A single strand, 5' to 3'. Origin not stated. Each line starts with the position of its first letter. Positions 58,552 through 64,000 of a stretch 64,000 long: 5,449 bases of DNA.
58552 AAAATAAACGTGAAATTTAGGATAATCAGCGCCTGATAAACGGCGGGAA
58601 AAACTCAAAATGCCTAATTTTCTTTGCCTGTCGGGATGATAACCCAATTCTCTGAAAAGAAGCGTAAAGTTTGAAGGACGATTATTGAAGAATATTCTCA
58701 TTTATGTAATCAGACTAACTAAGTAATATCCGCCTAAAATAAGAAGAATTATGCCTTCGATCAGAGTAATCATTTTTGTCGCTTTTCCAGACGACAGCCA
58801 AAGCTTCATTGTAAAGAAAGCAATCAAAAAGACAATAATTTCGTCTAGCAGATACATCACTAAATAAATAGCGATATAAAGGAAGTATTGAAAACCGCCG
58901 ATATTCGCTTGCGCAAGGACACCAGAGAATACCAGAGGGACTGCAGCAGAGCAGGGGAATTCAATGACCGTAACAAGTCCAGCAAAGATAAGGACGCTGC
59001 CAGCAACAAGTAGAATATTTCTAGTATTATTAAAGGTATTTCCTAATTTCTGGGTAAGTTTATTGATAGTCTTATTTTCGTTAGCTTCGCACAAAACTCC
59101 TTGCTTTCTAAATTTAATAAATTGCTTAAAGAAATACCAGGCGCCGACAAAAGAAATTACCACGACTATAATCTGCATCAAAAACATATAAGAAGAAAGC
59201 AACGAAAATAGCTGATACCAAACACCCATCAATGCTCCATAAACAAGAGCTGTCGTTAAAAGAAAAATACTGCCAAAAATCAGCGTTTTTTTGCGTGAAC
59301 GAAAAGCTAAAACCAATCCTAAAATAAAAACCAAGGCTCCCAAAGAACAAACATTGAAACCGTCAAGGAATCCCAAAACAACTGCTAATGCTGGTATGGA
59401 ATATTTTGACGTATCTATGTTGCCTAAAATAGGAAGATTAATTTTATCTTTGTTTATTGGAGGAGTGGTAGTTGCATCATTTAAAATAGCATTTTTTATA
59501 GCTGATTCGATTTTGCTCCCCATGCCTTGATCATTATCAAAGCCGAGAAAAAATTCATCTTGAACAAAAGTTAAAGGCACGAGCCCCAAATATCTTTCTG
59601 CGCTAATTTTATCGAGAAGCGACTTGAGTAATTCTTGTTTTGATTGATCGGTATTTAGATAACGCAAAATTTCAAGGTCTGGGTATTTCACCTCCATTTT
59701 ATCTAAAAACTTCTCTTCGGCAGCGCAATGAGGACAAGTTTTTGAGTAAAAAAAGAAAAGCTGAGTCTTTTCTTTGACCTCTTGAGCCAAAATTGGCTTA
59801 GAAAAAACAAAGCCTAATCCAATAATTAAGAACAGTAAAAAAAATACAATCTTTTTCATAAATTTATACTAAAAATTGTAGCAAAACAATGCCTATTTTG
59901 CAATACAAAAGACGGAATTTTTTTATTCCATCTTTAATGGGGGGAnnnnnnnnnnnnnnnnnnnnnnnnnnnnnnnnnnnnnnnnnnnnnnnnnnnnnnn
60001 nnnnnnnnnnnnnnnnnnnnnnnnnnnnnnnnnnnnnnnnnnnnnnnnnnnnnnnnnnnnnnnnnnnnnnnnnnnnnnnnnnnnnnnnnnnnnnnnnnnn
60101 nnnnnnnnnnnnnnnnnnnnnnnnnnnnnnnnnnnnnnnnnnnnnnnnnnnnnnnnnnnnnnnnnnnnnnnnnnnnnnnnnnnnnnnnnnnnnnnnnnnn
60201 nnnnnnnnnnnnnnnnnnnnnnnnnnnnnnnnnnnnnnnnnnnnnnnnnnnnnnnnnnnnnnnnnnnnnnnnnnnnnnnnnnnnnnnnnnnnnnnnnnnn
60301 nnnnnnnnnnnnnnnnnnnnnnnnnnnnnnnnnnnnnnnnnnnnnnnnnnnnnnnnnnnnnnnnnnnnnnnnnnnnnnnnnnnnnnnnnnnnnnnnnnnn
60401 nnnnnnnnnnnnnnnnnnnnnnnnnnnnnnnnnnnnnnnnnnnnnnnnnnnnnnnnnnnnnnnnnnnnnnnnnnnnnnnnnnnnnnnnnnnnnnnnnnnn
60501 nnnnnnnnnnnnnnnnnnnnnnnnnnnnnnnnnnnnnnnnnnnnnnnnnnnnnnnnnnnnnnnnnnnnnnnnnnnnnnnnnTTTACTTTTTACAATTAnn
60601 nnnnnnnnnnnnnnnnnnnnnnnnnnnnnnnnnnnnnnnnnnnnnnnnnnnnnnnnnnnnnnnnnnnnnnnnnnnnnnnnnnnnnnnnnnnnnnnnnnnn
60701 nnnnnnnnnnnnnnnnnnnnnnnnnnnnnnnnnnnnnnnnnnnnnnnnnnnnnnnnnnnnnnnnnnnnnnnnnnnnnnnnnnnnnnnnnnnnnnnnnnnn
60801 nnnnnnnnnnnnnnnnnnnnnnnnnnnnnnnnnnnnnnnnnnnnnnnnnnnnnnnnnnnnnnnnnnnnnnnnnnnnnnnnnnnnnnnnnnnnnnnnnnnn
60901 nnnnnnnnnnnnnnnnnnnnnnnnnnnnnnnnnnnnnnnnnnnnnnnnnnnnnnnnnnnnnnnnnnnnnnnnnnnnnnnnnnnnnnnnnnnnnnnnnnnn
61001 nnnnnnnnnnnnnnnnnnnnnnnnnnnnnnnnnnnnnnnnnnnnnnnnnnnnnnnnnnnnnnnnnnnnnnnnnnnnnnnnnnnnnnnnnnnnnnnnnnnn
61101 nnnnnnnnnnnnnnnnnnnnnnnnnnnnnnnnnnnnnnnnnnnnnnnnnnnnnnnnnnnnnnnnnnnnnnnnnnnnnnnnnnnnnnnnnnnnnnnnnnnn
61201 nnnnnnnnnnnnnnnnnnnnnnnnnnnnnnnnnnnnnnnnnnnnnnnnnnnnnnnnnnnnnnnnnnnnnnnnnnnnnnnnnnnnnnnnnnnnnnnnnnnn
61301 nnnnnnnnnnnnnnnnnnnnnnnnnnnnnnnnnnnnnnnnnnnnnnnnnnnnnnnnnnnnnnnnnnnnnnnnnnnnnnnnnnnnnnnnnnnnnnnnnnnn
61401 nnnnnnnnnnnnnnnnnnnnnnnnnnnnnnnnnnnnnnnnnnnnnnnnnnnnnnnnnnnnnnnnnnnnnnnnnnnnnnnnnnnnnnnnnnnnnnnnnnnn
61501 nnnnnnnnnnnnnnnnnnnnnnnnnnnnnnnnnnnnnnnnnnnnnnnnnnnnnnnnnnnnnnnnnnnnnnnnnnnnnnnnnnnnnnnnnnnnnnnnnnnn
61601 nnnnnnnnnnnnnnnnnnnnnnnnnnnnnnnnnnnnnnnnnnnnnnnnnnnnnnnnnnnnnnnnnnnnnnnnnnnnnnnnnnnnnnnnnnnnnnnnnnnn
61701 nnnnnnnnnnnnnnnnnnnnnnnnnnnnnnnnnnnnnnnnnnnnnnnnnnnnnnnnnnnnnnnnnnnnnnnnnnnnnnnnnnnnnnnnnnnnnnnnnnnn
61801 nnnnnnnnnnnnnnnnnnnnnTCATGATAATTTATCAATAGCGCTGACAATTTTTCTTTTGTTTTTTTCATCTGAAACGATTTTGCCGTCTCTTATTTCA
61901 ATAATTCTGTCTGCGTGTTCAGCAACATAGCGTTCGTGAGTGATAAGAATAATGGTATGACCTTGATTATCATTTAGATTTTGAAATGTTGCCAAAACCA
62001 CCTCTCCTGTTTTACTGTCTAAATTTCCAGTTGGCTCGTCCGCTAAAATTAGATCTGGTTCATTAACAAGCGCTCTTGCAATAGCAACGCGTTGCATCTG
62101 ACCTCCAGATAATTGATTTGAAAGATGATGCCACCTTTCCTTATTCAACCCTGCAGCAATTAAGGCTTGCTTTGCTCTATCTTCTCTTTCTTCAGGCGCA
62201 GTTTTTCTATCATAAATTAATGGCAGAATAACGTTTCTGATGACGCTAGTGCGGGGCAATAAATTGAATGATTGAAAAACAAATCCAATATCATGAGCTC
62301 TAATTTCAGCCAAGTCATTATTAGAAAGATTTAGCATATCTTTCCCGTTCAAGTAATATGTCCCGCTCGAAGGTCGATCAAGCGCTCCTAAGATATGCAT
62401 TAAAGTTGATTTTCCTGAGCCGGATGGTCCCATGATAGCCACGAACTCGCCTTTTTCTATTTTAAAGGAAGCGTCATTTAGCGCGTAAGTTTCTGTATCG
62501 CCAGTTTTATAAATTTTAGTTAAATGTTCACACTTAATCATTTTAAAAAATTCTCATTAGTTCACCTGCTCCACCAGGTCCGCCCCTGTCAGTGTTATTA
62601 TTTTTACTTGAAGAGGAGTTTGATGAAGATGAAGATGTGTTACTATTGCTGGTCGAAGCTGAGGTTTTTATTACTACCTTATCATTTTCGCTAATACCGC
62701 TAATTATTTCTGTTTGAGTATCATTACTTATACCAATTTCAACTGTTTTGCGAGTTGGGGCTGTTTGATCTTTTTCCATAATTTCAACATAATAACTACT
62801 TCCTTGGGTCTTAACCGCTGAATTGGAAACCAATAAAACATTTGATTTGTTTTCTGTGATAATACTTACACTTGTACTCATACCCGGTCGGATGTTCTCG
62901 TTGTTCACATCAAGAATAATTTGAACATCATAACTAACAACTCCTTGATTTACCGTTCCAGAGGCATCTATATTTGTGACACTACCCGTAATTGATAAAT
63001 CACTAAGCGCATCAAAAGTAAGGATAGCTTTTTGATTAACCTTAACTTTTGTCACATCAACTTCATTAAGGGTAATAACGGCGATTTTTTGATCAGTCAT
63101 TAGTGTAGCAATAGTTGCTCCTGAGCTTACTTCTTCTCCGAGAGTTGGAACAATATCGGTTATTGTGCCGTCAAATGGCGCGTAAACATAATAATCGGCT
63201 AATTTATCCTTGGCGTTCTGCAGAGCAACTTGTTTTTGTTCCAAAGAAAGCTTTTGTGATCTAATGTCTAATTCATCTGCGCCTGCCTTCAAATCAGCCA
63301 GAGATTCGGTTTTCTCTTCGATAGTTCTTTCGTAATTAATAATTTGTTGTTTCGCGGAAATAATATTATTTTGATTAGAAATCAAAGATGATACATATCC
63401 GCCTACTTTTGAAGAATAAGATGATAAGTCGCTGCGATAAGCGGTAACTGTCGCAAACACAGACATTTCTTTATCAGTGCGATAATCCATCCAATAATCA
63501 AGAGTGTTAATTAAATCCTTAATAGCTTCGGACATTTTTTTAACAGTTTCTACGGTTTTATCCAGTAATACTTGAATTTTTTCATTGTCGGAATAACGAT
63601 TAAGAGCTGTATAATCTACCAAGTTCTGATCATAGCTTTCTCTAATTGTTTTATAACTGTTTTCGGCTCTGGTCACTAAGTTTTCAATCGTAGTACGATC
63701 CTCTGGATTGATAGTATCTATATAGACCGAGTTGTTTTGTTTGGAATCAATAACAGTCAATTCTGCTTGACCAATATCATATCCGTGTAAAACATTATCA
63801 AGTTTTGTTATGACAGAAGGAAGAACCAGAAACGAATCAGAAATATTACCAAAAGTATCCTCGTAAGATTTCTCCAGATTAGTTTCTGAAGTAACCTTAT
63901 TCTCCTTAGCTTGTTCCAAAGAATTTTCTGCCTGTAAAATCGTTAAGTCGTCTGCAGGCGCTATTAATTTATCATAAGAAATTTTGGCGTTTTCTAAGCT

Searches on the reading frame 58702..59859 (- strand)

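Call 86: search_protein_families(library=pfam, proteins=[window:58702-59859:-], max_evalue=0.01)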
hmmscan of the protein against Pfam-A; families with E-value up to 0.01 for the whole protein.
window:58702-59859:- (385 aa): 1 family
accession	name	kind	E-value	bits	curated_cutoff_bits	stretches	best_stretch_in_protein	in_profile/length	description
PF13728.12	TraF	-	0.0059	16.9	23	1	27-59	126-158/224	F plasmid transfer operon protein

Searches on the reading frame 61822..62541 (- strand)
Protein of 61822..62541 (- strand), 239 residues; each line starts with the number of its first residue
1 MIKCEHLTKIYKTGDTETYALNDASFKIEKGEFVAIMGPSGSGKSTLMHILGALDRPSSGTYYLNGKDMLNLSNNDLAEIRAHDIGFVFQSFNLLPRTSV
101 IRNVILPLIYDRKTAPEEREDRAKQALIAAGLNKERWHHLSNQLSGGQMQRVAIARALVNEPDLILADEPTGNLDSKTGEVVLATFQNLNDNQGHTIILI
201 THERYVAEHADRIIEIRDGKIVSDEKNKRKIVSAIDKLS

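Call 38: find_encoding_contigs(protein=window:61822-62541:-, flank=10000, max_places=4)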
Protein window:61822-62541:- (239 aa): 5 contigs read that carry it; 3 places shown.
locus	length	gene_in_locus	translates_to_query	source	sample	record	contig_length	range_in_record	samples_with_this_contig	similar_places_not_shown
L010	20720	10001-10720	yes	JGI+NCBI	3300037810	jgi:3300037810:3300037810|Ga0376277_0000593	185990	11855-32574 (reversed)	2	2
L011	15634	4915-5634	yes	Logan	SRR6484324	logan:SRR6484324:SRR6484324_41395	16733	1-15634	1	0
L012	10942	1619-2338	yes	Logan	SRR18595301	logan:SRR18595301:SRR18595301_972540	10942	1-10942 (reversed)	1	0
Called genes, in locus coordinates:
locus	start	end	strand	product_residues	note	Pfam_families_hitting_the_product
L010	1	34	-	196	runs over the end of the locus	-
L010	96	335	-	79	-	PF14903:WG_beta_rep (weak)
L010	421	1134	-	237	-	PF09864:MliC (weak), PF10342:Kre9_KNH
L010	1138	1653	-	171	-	-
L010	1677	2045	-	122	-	PF12675:DUF3795 (weak)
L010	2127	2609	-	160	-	-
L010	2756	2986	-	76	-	-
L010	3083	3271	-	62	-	-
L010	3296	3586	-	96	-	-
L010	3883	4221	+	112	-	-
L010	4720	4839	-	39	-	-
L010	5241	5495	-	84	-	-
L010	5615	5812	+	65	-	-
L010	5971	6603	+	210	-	PF00406:ADK, PF13207:AAA_17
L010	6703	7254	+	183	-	PF04542:Sigma70_r2, PF08281:Sigma70_r4_2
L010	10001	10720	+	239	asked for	PF02463:SMC_N (faint), PF00005:ABC_tran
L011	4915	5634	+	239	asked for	PF02463:SMC_N (faint), PF00005:ABC_tran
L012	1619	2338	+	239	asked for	PF02463:SMC_N (faint), PF00005:ABC_tran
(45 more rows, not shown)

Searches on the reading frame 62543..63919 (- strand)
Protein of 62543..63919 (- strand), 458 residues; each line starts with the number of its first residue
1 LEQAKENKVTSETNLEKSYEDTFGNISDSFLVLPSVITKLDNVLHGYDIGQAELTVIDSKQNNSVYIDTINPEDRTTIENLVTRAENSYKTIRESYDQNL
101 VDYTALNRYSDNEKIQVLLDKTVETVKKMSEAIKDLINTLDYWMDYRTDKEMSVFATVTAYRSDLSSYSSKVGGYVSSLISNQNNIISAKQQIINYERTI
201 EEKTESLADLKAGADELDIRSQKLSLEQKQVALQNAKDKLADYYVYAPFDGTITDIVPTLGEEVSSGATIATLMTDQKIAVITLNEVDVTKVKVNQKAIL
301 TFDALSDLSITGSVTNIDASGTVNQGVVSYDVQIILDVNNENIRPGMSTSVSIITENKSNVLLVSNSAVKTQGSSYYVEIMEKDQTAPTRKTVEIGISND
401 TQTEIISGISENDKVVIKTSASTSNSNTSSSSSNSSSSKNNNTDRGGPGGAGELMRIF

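Call 34: find_encoding_contigs(protein=window:62543-63919:-, flank=10000, max_places=4)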
Protein window:62543-63919:- (458 aa): no gene with exactly this product is on record in the collection.
